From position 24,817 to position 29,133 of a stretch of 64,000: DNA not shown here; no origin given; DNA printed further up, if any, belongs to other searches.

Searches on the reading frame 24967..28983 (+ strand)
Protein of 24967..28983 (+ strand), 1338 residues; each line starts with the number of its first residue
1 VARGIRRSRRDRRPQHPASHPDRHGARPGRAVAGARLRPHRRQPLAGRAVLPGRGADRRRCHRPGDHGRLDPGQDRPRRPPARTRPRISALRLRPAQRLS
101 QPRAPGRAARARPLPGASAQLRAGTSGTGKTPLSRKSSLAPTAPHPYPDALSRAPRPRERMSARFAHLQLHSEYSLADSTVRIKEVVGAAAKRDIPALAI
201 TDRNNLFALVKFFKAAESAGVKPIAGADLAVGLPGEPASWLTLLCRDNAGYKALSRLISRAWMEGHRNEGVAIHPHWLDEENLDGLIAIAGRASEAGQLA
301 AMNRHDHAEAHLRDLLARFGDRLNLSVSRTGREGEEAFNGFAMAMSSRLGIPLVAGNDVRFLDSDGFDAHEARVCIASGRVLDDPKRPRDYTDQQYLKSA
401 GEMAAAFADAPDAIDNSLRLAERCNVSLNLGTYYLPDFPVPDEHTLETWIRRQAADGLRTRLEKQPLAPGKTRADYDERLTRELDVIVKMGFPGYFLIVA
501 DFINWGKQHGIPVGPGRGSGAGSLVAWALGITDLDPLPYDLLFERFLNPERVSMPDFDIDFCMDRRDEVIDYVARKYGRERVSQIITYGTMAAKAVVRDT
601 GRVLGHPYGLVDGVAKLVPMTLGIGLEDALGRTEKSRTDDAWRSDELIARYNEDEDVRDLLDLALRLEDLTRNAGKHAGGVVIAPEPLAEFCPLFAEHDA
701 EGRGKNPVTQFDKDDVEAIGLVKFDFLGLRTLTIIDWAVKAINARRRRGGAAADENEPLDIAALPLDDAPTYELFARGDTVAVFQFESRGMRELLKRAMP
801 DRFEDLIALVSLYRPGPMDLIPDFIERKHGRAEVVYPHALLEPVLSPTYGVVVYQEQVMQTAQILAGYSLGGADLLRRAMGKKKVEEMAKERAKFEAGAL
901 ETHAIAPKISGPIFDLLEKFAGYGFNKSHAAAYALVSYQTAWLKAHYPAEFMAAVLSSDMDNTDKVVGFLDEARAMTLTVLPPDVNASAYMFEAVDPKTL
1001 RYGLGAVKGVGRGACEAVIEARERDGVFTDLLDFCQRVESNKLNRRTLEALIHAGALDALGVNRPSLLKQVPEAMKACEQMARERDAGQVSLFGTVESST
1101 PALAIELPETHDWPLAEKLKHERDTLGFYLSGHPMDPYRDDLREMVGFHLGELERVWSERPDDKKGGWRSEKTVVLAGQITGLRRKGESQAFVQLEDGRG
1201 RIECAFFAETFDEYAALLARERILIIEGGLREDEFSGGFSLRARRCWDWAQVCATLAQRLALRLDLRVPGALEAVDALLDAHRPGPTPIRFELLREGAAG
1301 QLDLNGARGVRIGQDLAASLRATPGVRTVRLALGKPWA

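Call 43: search_protein_families(library=pfam, proteins=[window:24967-28983:+], max_evalue=0.00001)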
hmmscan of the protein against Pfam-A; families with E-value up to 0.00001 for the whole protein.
window:24967-28983:+ (1338 aa): 5 families
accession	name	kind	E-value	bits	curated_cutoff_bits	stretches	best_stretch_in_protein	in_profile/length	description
PF07733.18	DNA_pol3_alpha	-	1.6e-97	326.6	23.9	1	449-728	2-260/260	Bacterial DNA polymerase III alpha NTPase domain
PF17657.6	DNA_pol3_finger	-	3.8e-64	215.5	22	1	731-901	1-164/166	Bacterial DNA polymerase III alpha subunit finger domain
PF02811.25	PHP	-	7.3e-31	108.1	26.4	1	167-325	1-159/164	PHP domain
PF14579.12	HHH_6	-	6.7e-29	100.4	25.6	1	978-1066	2-89/90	Helix-hairpin-helix motif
PF01336.31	tRNA_anti-codon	-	1.5e-11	44.5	27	1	1174-1245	1-71/75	OB-fold nucleic acid binding domain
